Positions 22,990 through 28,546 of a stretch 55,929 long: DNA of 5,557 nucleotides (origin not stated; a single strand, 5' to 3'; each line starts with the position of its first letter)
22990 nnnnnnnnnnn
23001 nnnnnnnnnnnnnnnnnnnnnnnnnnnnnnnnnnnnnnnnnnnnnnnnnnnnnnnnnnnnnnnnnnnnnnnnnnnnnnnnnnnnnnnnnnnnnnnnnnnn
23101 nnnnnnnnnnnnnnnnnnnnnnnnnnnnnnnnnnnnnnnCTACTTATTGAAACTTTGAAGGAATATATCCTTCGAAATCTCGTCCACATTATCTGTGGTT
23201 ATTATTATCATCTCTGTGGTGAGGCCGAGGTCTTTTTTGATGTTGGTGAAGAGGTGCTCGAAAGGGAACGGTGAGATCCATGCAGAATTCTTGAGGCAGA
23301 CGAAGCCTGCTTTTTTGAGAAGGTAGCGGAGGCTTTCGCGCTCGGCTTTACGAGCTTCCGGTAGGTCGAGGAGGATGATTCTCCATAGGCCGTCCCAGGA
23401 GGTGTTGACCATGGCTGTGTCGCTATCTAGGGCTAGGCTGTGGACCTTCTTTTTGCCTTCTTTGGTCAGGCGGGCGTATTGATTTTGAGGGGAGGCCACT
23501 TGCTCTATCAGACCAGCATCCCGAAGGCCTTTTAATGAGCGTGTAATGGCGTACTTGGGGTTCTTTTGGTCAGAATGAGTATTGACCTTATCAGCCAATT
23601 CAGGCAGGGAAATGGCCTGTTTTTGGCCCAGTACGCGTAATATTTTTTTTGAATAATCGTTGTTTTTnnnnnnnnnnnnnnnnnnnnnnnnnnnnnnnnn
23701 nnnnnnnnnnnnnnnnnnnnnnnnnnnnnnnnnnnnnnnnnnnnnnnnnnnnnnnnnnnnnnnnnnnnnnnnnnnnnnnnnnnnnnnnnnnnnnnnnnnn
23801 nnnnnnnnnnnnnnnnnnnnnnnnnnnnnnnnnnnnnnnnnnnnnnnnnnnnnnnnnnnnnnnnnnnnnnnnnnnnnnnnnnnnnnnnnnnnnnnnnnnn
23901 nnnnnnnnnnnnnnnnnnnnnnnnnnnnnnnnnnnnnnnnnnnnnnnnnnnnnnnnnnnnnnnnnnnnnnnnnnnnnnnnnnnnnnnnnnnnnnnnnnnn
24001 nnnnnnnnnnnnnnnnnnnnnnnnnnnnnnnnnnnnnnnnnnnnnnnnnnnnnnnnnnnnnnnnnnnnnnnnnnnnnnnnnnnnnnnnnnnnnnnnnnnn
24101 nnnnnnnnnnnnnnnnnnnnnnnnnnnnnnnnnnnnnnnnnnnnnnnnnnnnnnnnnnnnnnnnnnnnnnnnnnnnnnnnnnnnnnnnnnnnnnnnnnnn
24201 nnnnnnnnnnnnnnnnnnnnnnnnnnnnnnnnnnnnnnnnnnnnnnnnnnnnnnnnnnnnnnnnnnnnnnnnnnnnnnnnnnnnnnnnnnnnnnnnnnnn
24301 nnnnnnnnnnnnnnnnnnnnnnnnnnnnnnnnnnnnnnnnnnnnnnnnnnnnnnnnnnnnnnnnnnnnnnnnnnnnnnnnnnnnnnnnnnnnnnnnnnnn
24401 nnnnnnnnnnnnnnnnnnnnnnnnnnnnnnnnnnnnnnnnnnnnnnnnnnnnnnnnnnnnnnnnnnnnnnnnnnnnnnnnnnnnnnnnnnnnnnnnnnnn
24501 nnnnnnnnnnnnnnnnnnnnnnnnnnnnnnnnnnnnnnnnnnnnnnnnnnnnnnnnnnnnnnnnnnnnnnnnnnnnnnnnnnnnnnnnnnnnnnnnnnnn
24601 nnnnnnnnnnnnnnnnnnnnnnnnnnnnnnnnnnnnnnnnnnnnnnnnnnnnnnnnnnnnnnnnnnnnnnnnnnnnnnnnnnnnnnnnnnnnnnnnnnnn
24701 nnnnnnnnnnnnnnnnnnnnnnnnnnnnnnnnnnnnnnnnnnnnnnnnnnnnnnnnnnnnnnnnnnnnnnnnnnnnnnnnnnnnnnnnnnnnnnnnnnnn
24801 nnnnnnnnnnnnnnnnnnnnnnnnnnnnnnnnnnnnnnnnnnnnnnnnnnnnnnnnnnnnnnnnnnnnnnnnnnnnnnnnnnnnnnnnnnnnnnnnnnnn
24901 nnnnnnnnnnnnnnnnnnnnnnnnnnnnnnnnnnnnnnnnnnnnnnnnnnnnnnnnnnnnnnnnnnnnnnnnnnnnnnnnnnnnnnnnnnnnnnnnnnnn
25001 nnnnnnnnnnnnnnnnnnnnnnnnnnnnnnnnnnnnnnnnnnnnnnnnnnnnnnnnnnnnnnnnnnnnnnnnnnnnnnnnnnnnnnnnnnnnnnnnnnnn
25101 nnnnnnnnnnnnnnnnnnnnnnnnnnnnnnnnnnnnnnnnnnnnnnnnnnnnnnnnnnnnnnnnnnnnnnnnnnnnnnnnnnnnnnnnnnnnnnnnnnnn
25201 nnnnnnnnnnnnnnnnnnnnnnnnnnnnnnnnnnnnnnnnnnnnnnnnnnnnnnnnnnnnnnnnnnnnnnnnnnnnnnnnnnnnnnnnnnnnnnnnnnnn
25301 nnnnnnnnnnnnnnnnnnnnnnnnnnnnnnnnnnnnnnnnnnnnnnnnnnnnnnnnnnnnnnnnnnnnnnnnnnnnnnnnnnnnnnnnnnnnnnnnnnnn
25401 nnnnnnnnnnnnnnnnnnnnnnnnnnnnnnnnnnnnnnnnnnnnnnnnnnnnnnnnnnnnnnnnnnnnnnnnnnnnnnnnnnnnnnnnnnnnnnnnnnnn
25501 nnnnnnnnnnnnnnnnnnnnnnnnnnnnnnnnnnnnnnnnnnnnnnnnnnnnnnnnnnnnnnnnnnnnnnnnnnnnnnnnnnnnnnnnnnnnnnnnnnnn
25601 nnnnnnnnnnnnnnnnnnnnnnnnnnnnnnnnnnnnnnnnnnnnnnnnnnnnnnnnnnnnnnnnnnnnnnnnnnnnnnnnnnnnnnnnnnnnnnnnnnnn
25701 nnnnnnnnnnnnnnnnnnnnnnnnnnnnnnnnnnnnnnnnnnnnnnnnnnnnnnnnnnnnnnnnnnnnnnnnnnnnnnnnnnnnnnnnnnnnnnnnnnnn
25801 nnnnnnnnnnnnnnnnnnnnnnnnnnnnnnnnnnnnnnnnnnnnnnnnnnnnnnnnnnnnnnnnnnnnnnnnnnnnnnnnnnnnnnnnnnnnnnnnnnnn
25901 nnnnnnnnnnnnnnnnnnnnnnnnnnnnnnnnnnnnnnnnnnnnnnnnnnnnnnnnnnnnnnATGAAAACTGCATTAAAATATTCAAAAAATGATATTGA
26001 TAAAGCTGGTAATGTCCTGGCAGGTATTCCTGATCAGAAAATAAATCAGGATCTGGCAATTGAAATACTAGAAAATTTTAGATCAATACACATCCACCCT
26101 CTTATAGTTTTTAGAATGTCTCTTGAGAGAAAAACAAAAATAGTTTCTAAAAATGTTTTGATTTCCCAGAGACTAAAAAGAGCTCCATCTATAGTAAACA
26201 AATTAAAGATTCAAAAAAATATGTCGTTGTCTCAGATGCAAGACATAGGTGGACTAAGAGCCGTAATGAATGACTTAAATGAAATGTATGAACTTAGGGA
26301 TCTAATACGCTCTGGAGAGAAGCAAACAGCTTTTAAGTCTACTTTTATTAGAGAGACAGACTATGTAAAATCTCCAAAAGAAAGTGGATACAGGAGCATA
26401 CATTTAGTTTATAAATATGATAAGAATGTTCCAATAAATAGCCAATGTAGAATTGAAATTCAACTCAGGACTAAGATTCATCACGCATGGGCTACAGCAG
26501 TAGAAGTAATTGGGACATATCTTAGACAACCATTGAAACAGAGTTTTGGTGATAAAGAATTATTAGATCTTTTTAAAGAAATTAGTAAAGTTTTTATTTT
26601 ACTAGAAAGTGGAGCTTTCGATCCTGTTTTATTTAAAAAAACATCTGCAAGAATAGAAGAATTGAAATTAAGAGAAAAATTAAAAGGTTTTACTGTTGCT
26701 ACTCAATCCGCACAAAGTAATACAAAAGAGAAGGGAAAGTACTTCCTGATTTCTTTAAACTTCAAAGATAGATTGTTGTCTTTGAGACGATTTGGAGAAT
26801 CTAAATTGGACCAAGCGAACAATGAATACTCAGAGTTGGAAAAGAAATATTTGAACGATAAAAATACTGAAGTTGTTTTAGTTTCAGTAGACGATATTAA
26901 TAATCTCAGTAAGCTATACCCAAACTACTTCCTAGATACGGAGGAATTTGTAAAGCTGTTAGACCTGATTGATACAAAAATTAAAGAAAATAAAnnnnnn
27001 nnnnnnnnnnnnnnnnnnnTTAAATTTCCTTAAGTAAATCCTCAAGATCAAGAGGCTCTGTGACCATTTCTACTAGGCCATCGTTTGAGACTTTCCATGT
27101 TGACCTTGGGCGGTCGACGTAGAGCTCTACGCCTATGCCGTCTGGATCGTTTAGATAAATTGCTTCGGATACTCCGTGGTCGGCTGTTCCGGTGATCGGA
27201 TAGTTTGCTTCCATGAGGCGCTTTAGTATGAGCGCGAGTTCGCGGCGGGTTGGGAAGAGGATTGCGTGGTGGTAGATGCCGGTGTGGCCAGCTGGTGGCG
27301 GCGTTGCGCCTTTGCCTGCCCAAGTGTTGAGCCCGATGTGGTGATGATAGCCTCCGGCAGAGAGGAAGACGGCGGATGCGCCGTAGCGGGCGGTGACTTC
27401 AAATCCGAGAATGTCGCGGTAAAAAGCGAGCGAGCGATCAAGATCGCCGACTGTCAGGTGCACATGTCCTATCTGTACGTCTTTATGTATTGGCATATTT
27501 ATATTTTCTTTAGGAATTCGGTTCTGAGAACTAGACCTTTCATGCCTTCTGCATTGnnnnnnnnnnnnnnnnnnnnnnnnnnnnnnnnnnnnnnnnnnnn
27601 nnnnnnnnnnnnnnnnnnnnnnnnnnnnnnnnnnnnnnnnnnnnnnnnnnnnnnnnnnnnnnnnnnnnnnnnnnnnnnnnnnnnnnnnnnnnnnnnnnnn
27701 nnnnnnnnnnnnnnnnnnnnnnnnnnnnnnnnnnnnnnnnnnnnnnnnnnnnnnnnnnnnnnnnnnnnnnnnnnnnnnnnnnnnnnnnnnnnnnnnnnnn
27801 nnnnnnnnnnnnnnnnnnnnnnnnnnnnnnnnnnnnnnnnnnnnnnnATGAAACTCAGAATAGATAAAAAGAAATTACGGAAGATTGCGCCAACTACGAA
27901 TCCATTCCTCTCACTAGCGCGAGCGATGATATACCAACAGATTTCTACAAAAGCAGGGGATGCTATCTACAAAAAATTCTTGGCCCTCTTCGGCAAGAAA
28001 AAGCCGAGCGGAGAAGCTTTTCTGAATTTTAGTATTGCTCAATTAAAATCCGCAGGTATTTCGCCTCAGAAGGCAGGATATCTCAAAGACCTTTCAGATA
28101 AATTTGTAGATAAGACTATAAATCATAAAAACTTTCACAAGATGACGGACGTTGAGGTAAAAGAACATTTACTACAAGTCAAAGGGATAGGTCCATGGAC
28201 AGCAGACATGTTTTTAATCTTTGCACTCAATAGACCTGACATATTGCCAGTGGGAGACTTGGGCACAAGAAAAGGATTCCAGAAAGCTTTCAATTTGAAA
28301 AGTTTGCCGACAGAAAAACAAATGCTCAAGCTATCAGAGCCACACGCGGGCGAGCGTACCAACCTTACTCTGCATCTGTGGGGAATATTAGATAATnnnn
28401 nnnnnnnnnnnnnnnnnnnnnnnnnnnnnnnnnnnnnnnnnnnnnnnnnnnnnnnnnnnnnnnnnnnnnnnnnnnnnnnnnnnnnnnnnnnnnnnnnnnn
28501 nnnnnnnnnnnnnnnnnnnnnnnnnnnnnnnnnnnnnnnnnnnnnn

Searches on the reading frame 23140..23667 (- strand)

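Call 42: search_protein_families(library=pfam, proteins=[window:23140-23667:-], max_evalue=0.1)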
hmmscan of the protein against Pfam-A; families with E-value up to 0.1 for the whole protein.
window:23140-23667:- (175 aa): 5 families
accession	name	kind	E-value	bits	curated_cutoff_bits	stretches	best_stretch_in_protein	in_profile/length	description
PF20803.2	PaaX_M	-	3.5e-19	69.1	24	1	89-163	2-76/83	PaaX protein central Cas2-like domain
PF12840.13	HTH_20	-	0.00047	20.5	27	1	7-57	7-51/51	Helix-turn-helix domain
PF01047.28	MarR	-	0.00094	19.5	24.6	1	8-63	7-56/59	MarR family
PF13412.12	HTH_24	-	0.0052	16.8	21.9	1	3-29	2-28/48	Winged helix-turn-helix DNA-binding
PF12802.13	MarR_2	-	0.014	16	27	1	37-61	33-57/61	MarR family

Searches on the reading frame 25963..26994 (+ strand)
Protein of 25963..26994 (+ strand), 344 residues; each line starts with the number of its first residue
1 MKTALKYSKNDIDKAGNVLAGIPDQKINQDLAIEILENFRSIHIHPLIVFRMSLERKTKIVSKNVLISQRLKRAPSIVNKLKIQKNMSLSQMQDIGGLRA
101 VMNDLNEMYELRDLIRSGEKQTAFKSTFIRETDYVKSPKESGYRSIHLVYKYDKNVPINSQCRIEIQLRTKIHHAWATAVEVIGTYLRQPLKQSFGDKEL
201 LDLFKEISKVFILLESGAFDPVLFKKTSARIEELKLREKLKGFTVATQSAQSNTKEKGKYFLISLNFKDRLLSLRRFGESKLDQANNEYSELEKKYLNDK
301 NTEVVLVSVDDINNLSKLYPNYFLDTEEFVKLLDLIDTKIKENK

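Call 64: search_protein_families(library=pfam, proteins=[window:25963-26994:+], max_evalue=0.001)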
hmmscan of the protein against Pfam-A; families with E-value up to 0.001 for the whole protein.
window:25963-26994:+ (344 aa): 1 family
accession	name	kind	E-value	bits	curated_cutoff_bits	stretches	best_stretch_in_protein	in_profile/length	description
PF04607.23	RelA_SpoT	-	3e-19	69.8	27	1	69-179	1-101/113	Region found in RelA / SpoT proteins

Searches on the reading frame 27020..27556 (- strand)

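Call 42: search_protein_families(library=pfam, proteins=[window:27020-27556:-], max_evalue=0.1)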
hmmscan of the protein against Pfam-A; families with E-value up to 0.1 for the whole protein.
window:27020-27556:- (178 aa): 5 families
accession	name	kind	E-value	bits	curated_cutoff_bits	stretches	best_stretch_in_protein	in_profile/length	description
PF00903.31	Glyoxalase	-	5.9e-19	69.1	20.6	1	28-145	1-121/121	Glyoxalase/Bleomycin resistance protein/Dioxygenase superfamily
PF22677.2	Ble-like_N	-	1.5e-06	28.3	24.5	1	29-59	2-33/41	Bleomycin resistance protein-like N-terminal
PF13669.12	Glyoxalase_4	-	0.011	16.4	27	1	31-101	2-76/109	Glyoxalase/Bleomycin resistance protein/Dioxygenase superfamily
PF12681.13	Glyoxalase_2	-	0.013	15.9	30.1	1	33-65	5-37/118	Glyoxalase-like domain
PF13468.12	Glyoxalase_3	-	0.085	13.3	25.1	0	31-75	3-36/176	Glyoxalase-like domain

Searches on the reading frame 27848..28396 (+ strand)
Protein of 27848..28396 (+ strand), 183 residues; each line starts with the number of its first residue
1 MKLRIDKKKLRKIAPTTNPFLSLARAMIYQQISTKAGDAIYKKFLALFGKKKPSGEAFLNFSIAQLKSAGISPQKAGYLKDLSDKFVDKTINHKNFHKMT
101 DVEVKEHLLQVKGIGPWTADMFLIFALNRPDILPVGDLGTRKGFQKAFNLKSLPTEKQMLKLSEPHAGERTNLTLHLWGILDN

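Call 64: search_protein_families(library=pfam, proteins=[window:27848-28396:+], max_evalue=0.001)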
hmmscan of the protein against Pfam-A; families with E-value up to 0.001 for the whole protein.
window:27848-28396:+ (183 aa): 1 family
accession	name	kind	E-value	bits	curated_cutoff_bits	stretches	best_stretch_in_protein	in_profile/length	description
PF00730.31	HhH-GPD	-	6.6e-15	55.8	26.2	1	25-163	2-102/108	HhH-GPD superfamily base excision DNA repair protein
